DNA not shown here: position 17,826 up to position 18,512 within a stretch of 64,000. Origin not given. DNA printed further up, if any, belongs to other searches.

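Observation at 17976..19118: Degenerate, cysteine-rich SpoIIAB-like anti-sigma factor upstream of a SigF/G/B-type sigma, with no anti-anti-sigma (STAS) gene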

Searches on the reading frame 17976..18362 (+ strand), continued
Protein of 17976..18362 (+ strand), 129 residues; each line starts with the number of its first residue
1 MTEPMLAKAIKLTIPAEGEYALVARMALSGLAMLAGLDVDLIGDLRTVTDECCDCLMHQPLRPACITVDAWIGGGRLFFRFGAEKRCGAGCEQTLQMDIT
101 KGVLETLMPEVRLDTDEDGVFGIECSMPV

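Call 32: find_encoding_contigs(protein=P0245, flank=8000, max_places=2)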
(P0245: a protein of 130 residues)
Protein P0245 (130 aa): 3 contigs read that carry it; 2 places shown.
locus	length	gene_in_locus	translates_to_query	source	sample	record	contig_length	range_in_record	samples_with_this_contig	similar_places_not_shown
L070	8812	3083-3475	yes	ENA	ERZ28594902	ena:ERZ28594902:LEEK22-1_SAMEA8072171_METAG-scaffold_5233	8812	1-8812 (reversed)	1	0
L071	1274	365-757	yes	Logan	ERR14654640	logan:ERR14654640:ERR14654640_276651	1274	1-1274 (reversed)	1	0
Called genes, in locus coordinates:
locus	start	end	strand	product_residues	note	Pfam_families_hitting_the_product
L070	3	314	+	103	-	?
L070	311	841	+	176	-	PF13302:Acetyltransf_3, PF13420:Acetyltransf_4, PF00583:Acetyltransf_1, PF13508:Acetyltransf_7 (weak)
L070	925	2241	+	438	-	PF00696:AA_kinase, PF13840:ACT_7 (faint), PF01842:ACT (faint), PF22468:ACT_9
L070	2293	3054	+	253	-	PF01925:TauE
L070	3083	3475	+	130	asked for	-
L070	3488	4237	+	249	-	PF04542:Sigma70_r2, PF04539:Sigma70_r3, PF04545:Sigma70_r4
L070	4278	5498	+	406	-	-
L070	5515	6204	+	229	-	PF01168:Ala_racemase_N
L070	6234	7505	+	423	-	PF04472:SepF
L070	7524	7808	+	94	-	PF02325:CCB3_YggT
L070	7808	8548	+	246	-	PF17774:YlmH_RBD, PF01479:S4 (weak)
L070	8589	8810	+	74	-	?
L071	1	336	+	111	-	?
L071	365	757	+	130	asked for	-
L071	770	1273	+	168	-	?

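Call 33: list_cluster_members(proteins=[P0262, P0273, P0279, P0300, P0311, P0321, P0337, P0305, P0324, P0359])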
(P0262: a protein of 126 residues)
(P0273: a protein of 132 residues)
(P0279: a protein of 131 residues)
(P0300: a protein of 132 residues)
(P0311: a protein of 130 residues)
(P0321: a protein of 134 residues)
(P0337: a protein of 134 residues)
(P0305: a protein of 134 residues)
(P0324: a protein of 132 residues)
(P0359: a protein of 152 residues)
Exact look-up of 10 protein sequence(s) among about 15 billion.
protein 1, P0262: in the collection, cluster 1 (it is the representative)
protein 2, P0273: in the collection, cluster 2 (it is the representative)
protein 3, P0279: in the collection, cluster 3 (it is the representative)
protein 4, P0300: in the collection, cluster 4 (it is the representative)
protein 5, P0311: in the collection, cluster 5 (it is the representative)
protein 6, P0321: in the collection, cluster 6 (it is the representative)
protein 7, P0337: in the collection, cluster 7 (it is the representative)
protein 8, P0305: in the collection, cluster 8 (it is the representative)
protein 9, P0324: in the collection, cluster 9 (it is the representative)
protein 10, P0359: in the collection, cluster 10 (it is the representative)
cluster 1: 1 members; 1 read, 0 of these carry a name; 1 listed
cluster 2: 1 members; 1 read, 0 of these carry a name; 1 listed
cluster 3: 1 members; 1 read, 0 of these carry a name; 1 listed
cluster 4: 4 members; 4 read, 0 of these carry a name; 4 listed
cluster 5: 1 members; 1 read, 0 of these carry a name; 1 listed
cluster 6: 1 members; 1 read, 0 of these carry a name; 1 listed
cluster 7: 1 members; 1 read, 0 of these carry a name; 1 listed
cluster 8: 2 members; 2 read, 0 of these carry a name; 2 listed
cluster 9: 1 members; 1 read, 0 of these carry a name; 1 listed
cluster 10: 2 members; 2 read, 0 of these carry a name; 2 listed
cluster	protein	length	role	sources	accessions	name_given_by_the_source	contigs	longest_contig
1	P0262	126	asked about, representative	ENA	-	-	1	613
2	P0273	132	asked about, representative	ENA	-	-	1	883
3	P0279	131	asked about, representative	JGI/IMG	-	-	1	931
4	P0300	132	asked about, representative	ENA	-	-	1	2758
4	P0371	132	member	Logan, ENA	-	-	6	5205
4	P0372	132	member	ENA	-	-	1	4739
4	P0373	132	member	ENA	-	-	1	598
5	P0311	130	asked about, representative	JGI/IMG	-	-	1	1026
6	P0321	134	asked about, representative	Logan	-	-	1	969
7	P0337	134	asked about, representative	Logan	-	-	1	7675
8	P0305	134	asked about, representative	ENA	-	-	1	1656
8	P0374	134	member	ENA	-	-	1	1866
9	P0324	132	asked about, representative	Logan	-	-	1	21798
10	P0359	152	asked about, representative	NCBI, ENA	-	-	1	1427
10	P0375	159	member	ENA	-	-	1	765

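Call 34: find_encoding_contigs(protein=P0324, flank=10000, max_places=1)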
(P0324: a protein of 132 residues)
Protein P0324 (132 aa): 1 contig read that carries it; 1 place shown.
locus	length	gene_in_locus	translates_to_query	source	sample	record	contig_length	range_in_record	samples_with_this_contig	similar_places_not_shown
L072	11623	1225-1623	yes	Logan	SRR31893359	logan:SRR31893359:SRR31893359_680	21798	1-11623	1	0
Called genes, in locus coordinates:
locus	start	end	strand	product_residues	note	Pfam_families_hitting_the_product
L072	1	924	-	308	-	?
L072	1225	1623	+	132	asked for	-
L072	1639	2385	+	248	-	PF04542:Sigma70_r2, PF04539:Sigma70_r3, PF01381:HTH_3 (faint), PF04545:Sigma70_r4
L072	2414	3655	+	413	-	PF26018:BSH_RND_rel (faint)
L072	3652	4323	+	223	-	PF01168:Ala_racemase_N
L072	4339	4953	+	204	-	PF04472:SepF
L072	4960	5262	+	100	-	PF02325:CCB3_YggT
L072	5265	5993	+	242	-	PF17774:YlmH_RBD, PF01479:S4 (weak)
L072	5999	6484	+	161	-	PF05103:DivIVA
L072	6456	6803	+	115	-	PF18910:DUF5665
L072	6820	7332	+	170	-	PF01252:Peptidase_A8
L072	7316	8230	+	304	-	PF01479:S4 (weak), PF00849:PseudoU_synth_2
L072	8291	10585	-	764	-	PF00403:HMA, PF00122:E1-E2_ATPase, PF00702:Hydrolase, PF08282:Hydrolase_3 (faint)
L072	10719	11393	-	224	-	PF00226:DnaJ, PF07719:TPR_2 (faint)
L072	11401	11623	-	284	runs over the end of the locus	PF18937:DUF5685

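Call 35: find_encoding_contigs(protein=P0337, flank=8000, max_places=1)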
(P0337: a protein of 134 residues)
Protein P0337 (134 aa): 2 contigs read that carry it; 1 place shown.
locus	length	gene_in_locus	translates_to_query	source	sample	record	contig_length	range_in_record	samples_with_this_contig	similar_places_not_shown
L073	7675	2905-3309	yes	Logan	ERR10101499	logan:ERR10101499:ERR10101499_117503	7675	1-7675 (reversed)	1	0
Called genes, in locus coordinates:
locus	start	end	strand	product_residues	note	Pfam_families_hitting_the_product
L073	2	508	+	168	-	?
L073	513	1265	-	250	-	-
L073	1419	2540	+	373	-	PF01467:CTP_transf_like, PF01966:HD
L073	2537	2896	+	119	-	PF02410:RsfS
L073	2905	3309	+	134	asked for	-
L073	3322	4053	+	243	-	PF04542:Sigma70_r2, PF04539:Sigma70_r3, PF04545:Sigma70_r4, PF08281:Sigma70_r4_2, PF13936:HTH_38 (weak), PF18024:HTH_50 (weak)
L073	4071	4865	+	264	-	PF03807:F420_oxidored, PF14748:P5CR_dimer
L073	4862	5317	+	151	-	PF00075:RNase_H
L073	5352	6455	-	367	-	PF02899:Phage_int_SAM_1 (faint), PF00589:Phage_integrase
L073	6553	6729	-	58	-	-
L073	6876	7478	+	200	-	PF01726:LexA_DNA_bind, PF00717:Peptidase_S24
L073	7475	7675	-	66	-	?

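Call 39: find_homologous_proteins(query=A2, max_evalue=0.00001)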
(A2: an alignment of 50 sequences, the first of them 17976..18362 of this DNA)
Query A2 (50 sequences) (129 aa, profile of the alignment): 149 proteins with E <= 0.00001 among 1880 candidates; the best 120 are listed.
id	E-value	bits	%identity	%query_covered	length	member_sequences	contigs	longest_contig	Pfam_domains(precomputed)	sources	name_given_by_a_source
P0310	1.2e-37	146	28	92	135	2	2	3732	-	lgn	-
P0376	2.5e-37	145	30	91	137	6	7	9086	-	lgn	-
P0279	5.6e-37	144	27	88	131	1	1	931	-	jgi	-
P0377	6.4e-37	144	23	92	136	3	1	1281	-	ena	-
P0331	3.3e-36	141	-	-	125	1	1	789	-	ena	-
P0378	4.0e-36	141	27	88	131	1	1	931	-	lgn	-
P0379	7.4e-36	140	29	93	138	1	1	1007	-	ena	-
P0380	1.2e-35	140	29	89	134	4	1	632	-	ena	-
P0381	1.2e-35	140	37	42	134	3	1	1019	-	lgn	-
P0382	2.0e-35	139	38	47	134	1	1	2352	-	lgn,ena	-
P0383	2.0e-35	139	26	88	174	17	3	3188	-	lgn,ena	-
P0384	3.2e-35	138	27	96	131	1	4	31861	-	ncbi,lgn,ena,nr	ncbi:MAG: hypothetical protein IJ466_02460 [Clostridia bacterium]|nr:hypothetical protein [Clostridi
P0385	3.2e-35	138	27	91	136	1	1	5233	-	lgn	-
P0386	3.7e-35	138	43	47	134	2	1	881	-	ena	-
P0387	3.7e-35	138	26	96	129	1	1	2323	PF13581.13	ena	-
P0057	3.2e-32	129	52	95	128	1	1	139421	-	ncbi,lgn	-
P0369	3.7e-29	119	33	37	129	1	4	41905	-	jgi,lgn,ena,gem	-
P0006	4.5e-26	109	58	100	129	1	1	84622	-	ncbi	-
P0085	4.7e-23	99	46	97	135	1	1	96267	-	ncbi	-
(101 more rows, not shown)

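Call 40: find_encoding_contigs(protein=P0369, flank=10000, max_places=1)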
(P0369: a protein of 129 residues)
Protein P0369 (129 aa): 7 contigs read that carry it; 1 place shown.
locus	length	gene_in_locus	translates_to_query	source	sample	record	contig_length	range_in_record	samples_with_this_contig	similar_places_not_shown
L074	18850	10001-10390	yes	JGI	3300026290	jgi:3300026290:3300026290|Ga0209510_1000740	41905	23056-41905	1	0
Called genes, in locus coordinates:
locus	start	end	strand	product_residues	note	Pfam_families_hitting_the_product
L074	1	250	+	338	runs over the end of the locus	PF00044:Gp_dh_N, PF02800:Gp_dh_C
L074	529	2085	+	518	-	PF00135:COesterase, PF20434:BD-FAE (weak), PF07859:Abhydrolase_3 (weak)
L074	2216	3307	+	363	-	PF02540:NAD_synthase (weak), PF03054:tRNA_Me_trans, PF20259:tRNA_Me_trans_M, PF20258:tRNA_Me_trans_C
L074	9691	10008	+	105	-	PF01740:STAS, PF13466:STAS_2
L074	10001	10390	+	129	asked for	-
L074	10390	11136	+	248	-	PF04542:Sigma70_r2, PF04539:Sigma70_r3, PF08281:Sigma70_r4_2 (faint), PF04545:Sigma70_r4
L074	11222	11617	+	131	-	PF13581:HATPase_c_2, PF02518:HATPase_c (weak)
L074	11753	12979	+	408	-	PF26018:BSH_RND_rel, PF26012:HH_RND_rel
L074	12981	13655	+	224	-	PF01168:Ala_racemase_N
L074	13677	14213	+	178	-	PF04472:SepF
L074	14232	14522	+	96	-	PF02325:CCB3_YggT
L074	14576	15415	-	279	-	PF00135:COesterase, PF20434:BD-FAE, PF00561:Abhydrolase_1 (faint), PF07859:Abhydrolase_3, PF00326:Peptidase_S9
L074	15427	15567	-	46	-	-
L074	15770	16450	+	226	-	PF05103:DivIVA, PF13851:GAS (faint)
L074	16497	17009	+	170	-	PF01252:Peptidase_A8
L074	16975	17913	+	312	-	PF01479:S4, PF00849:PseudoU_synth_2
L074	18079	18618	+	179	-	PF00156:Pribosyltran, PF14681:UPRTase (weak)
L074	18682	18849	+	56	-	?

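Call 41: find_encoding_contigs(protein=P0384, flank=10000, max_places=1)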
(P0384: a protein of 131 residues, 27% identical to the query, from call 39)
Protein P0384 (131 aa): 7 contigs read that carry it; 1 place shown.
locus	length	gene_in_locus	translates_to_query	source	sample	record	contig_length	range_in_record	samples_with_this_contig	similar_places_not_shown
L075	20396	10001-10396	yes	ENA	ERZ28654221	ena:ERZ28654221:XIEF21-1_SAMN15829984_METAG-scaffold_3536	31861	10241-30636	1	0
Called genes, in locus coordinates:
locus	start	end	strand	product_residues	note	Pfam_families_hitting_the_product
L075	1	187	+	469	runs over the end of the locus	PF00905:Transpeptidase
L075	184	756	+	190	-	PF04480:DUF559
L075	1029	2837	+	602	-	PF01541:GIY-YIG (weak), PF27096:UvrC_M, PF02151:UVR, PF22920:UvrC_RNaseH, PF08459:UvrC_RNaseH_dom, PF00633:HHH (faint), PF12826:HHH_2 (faint), PF14520:HHH_5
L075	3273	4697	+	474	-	PF01546:Peptidase_M20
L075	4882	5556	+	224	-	PF02224:Cytidylate_kin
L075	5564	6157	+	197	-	PF01553:Acyltransferase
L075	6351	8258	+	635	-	PF02401:LYTB, PF21710:Spt6_S1 (faint), PF00575:S1, PF13509:S1_2 (faint), PF00575:S1, PF23459:S1_RRP5 (weak)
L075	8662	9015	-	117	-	PF04020:Phage_holin_4_2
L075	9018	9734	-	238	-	PF00849:PseudoU_synth_2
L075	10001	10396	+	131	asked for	-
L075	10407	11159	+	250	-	PF04542:Sigma70_r2, PF04539:Sigma70_r3, PF04545:Sigma70_r4, PF08281:Sigma70_r4_2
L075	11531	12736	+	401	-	PF22020:RlmL_1st, PF02926:THUMP, PF01170:UPF0020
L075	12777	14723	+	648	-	PF07944:Beta-AFase-like_GH127_cat, PF20736:Glyco_hydro127M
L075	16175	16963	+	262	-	-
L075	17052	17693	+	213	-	PF01250:Ribosomal_S6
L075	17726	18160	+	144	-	PF00436:SSB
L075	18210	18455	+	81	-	PF01084:Ribosomal_S18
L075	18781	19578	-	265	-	PF03180:Lipoprotein_9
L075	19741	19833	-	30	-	-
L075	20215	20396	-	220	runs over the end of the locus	PF00528:BPD_transp_1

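Call 50: search_solved_structures(query=window:17976-18362:+, max_evalue=10, show_alignments=4)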
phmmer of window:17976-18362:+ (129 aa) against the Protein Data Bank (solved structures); distinct sequences matched with E-value up to 10: 6.
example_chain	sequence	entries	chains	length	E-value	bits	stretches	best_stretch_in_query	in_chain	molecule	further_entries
6m36_A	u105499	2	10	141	7.9e-05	26.1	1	9-58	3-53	Serine-protein kinase RsbW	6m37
8jzt_B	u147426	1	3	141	0.011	19.1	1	8-66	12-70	Anti-sigma-F factor RsbW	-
8ih8_C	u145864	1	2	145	0.012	19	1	8-66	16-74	Anti-sigma-F factor RsbW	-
2kvo_A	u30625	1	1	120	0.4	14.1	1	97-123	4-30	Photosystem II reaction center psb28 protein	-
4ney_A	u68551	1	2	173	1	12.8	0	46-81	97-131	Engineered protein OR277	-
4nez_A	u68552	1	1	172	1.7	12.1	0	56-81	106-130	Engineered protein OR276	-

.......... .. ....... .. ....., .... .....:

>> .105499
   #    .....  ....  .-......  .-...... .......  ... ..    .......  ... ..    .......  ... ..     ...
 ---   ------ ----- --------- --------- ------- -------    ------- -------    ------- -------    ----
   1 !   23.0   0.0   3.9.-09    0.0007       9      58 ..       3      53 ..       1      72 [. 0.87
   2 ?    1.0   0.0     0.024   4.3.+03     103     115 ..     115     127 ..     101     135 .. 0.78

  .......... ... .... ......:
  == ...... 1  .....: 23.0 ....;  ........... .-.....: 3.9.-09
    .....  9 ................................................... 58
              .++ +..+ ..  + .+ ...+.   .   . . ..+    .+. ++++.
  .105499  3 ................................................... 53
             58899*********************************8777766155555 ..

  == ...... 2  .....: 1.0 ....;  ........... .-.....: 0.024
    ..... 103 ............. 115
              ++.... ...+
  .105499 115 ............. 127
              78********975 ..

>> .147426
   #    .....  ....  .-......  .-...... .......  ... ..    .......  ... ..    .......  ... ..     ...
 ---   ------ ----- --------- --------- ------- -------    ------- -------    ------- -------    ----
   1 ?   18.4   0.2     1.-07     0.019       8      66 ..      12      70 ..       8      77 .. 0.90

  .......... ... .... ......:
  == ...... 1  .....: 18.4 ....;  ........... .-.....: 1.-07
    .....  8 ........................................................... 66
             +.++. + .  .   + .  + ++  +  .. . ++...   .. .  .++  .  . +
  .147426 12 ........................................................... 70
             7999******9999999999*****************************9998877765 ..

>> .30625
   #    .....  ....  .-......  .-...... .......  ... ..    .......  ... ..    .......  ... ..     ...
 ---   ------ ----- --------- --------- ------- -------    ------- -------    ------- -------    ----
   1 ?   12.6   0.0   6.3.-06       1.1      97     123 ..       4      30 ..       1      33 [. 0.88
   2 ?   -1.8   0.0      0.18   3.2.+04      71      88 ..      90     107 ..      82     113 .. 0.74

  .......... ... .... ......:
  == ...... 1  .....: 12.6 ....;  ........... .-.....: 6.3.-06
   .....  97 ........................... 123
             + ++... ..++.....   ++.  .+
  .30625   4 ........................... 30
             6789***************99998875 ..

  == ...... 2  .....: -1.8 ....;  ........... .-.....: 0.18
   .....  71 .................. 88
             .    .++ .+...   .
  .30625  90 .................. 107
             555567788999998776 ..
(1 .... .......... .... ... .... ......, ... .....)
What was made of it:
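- On Kinase-negative UsfX/RsbW1 class: UsfX reads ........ where this protein reads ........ (call 50).
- Closest known: Mycobacterial UsfX / RsbW1. Same: The N-box Asn is replaced (R in UsfX, C here), and the alignment around it is gapless (call 50).
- Closest known: Bacillus subtilis RsbW. Same: The helix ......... is conserved (call 50).
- Checked: The helix that follows G2 is retained: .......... corresponds to RsbW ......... (call 50).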
